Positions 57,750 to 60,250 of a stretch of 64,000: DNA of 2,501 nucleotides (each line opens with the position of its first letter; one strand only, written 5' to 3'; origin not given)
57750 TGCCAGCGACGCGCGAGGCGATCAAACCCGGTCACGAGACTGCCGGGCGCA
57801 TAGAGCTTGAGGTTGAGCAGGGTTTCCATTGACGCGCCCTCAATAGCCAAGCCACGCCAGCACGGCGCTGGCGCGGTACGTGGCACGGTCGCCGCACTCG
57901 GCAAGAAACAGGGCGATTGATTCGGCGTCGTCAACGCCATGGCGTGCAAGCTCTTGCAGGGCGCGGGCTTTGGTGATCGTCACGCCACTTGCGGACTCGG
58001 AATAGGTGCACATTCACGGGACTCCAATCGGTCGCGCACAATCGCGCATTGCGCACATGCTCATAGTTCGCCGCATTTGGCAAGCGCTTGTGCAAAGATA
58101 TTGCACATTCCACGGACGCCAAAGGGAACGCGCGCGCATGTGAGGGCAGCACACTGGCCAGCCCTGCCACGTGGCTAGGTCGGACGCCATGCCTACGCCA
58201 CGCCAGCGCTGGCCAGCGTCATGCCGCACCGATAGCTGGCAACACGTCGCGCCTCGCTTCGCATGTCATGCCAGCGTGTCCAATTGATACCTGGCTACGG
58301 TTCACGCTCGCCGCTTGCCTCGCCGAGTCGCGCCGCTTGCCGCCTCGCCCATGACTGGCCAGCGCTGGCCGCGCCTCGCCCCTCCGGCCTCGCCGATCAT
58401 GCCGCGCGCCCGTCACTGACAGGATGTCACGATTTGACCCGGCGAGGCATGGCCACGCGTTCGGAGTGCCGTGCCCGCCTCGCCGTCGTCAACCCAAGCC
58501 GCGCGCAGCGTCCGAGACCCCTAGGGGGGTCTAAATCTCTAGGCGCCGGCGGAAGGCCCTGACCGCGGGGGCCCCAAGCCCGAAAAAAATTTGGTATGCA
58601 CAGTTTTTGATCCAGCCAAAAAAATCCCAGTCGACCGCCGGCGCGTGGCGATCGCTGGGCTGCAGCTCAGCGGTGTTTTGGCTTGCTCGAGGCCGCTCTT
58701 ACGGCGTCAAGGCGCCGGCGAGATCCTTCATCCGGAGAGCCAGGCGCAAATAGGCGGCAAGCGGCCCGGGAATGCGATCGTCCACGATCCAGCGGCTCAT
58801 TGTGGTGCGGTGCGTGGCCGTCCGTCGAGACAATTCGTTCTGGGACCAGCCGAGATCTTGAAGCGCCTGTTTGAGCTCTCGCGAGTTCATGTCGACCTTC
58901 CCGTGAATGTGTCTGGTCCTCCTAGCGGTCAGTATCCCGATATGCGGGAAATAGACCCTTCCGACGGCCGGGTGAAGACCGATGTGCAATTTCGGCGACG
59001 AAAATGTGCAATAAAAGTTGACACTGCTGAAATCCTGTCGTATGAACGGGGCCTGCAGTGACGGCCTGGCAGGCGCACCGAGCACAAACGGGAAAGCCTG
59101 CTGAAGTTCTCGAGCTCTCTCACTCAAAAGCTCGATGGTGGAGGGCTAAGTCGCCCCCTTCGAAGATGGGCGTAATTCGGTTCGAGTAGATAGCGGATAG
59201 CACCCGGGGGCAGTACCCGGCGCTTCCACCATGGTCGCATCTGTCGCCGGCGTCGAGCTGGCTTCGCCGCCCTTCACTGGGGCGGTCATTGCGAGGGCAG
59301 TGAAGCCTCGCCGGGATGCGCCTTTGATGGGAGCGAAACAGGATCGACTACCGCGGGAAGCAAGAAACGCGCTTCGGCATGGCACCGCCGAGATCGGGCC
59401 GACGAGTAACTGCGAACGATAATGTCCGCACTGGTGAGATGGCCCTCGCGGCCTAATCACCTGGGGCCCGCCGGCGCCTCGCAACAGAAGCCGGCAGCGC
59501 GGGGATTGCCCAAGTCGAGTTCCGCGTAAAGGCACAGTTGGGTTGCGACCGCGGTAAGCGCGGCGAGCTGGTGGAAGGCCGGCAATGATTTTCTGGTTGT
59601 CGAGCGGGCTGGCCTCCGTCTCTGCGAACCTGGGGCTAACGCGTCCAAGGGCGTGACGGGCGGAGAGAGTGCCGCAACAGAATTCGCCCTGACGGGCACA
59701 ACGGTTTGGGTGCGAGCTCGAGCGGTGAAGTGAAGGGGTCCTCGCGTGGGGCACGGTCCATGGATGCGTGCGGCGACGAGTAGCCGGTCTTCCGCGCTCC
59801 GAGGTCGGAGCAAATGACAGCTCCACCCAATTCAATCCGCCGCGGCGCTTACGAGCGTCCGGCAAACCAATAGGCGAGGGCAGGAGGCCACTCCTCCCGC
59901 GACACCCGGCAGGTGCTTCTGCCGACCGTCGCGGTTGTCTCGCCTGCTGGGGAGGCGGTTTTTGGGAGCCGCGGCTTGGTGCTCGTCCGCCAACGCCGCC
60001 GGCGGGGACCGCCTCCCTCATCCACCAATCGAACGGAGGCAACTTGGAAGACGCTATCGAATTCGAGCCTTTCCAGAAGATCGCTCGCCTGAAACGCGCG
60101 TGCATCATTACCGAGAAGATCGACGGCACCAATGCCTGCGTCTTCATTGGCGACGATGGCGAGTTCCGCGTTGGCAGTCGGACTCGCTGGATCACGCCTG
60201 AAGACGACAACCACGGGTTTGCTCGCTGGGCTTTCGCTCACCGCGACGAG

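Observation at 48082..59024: Family of 19-bp palindromic operators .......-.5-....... heading each leftward operon and overlapping the tmRNA promoter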

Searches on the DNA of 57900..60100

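Call 56: search_rna_families(source=window, start=57900, end=60100, threshold=evalue, max_evalue=1, show_alignments=1)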
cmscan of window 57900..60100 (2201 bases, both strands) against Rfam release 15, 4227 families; matches with E-value up to 1: 3.
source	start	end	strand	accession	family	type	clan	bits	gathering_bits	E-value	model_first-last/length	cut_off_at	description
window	59120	59498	+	RF01849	alpha_tmRNA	Gene;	CL00001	110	50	1.4e-30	1-355/355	no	Alphaproteobacteria transfer-messenger RNA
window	59168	59456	+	RF04321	tmRNA_permuted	Gene;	-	105.4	47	5.5e-21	1-213/213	no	permuted transfer-messenger RNA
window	59260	59340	+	RF03195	mir-3934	Gene; miRNA;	-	21.6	84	0.58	1-92/92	no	mir-3934 microRNA precursor family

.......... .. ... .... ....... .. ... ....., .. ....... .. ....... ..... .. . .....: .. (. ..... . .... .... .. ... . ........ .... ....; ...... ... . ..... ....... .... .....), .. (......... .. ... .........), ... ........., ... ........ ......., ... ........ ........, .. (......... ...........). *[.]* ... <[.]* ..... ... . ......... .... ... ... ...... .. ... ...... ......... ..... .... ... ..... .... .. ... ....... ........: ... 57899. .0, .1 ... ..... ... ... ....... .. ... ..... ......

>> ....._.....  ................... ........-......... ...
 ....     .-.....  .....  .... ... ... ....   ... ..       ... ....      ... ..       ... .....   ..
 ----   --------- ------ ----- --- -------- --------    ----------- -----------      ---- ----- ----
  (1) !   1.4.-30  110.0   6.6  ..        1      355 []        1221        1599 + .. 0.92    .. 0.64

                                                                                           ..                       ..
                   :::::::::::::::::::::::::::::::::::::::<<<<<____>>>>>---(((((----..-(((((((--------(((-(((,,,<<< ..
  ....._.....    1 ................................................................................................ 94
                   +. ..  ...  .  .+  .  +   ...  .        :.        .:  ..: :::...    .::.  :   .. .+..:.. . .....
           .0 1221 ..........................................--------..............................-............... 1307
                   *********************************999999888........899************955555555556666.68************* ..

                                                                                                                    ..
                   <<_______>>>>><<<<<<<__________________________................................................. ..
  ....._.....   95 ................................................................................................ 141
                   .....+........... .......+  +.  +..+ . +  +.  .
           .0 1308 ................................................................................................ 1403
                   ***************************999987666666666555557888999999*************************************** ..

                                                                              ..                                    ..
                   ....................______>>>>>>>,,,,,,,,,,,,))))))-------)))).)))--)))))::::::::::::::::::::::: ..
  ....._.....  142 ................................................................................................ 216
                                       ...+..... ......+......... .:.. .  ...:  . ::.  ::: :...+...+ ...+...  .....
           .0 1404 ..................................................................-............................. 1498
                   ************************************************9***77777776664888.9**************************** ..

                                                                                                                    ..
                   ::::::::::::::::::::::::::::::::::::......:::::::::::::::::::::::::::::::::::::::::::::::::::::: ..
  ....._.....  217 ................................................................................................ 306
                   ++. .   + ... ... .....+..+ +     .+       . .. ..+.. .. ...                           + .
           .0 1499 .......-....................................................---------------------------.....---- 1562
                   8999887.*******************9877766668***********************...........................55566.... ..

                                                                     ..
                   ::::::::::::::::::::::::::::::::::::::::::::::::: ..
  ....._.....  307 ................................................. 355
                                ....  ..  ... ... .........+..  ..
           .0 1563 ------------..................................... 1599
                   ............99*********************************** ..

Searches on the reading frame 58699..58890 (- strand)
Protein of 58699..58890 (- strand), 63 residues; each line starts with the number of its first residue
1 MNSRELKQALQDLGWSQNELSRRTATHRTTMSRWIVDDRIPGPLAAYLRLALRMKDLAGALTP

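Call 15: search_protein_families(library=pfam, proteins=[window:58699-58890:-], max_evalue=0.01)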
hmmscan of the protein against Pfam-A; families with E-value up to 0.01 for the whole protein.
window:58699-58890:- (63 aa): 3 families
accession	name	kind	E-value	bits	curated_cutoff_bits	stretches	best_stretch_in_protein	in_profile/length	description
PF01381.28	HTH_3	-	0.00011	22.6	23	1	6-43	1-38/55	Helix-turn-helix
PF13443.12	HTH_26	-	0.0014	19.2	22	1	6-37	2-33/63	Cro/C1-type HTH DNA-binding domain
PF12844.13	HTH_19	-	0.0022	18.3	30.2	1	6-46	4-44/64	Helix-turn-helix domain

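Call 26: find_encoding_contigs(protein=window:58699-58890:-, flank=10000, max_places=8)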
Protein window:58699-58890:- (63 aa): 3 contigs read that carry it; 1 place shown.
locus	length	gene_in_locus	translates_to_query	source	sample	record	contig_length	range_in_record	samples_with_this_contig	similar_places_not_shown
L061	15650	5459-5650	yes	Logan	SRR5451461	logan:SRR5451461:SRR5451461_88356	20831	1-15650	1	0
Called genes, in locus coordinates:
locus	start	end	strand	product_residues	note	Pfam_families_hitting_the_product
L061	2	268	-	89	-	?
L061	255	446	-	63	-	-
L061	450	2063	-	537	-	PF26675:DUF8224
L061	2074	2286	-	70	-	-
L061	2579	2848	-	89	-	-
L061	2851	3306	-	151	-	-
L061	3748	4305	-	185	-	PF09414:RNA_ligase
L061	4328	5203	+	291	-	-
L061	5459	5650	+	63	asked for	-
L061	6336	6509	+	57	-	-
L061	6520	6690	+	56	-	-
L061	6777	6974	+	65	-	-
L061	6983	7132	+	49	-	-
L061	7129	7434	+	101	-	-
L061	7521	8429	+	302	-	-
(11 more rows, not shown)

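Call 37: find_homologous_proteins(query=window:58699-58890:-, max_evalue=0.001)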
Query window:58699-58890:- (63 aa): 1 proteins with E <= 0.001 among 1 candidates.
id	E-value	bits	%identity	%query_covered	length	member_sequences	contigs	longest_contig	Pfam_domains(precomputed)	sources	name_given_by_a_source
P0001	6.4e-34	131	100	100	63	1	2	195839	-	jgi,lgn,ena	-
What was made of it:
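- It has no detectable homologue, so no co-occurrence with the motif can be shown (call 37).
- Tried and rejected: A homologue search for the XRE protein returned only itself (call 37).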

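Call 53: search_solved_structures(query=window:58699-58890:-, max_evalue=1, show_alignments=2)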
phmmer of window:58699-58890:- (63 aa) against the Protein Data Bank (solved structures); distinct sequences matched with E-value up to 1: 20.
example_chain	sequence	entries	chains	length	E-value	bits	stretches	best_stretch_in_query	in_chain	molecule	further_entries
2h0t_A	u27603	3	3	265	0.026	18.1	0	22-46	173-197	Broad-spectrum beta-lactamase SHV-1 | Beta-lactamase SHV-1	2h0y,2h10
1rcj_A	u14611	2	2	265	0.026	18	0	22-46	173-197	Beta-lactamase SHV-1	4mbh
2a49_A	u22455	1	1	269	0.028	17.9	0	22-46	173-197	Beta-lactamase SHV-1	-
2a3u_A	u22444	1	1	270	0.028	17.9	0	22-46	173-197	Beta-lactamase SHV-1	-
1n9b_A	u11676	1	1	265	0.028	17.9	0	22-46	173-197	BETA-LACTAMASE SHV-2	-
3v5m_A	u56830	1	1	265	0.03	17.8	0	22-46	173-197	Beta-lactamase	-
6nfd_A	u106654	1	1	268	0.03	17.8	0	22-46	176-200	beta-lactamase SHV-11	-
4fcf_A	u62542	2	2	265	0.03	17.8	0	22-46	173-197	Beta-lactamase SHV-1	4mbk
4fd8_A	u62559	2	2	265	0.03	17.8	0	22-46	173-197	Beta-lactamase SHV-1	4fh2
2g2w_A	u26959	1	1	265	0.031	17.8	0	22-46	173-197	Beta-lactamase SHV-1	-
3n4i_A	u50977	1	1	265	0.031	17.8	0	22-46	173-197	Beta-lactamase SHV-1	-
1ong_A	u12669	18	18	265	0.031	17.8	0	22-46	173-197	BETA-LACTAMASE SHV-1 | PROTEIN (BETA-LACTAMASE SHV-1) | SHV-1 beta-lactamase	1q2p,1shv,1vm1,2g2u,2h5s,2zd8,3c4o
1tdg_A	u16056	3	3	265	0.031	17.8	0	22-46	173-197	Beta-lactamase SHV-1 | Beta-lactamase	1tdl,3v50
3d4f_A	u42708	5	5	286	0.034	17.7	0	22-46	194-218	Beta-lactamase SHV-1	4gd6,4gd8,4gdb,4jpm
3opl_A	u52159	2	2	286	0.042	17.4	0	22-46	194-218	Beta-lactamase SHV-1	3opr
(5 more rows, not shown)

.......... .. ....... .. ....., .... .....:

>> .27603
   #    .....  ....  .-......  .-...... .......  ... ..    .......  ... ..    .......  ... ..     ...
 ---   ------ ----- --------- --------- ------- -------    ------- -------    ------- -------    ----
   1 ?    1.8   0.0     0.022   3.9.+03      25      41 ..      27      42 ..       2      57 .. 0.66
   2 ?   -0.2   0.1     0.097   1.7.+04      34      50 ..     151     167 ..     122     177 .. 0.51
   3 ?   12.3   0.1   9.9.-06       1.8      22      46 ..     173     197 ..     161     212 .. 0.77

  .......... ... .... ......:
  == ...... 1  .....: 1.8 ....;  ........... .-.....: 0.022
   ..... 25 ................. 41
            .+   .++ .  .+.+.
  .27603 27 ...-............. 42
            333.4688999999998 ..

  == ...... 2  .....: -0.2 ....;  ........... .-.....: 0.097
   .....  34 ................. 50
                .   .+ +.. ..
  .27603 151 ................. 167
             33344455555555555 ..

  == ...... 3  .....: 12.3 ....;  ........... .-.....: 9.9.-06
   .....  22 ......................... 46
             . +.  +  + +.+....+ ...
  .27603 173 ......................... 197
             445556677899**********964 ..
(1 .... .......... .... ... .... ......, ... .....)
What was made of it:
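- Tried and rejected: The PDB search gave nothing meaningful (call 53).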

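Call 60: search_protein_families(library=phrogs, proteins=[window:58699-58890:-], max_evalue=0.01)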
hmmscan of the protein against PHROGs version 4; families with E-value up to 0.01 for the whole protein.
window:58699-58890:- (63 aa): 9 families
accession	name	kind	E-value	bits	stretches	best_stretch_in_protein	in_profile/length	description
phrog_4779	-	transcription regulation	2.2e-06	29.1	1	1-52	2-60/98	transcriptional regulator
phrog_8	-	transcription regulation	5.3e-05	23.8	1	5-47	80-127/346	transcriptional regulator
phrog_3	-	transcription regulation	0.00068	20.5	1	2-41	89-126/430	transcriptional repressor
phrog_664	-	DNA, RNA and nucleotide metabolism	0.00078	20.3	1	4-49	90-135/210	DNA binding protein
phrog_2104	-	unknown function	0.001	20.2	1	3-48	41-87/103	-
phrog_2967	-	transcription regulation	0.004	17.7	1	3-36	12-45/225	transcriptional regulator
phrog_296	-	integration and excision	0.0056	16.4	1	5-38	231-264/626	DNA transposition protein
phrog_4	-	transcription regulation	0.009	16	1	4-44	140-174/400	transcriptional repressor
phrog_11423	-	unknown function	0.0091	16.7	1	3-48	11-57/176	-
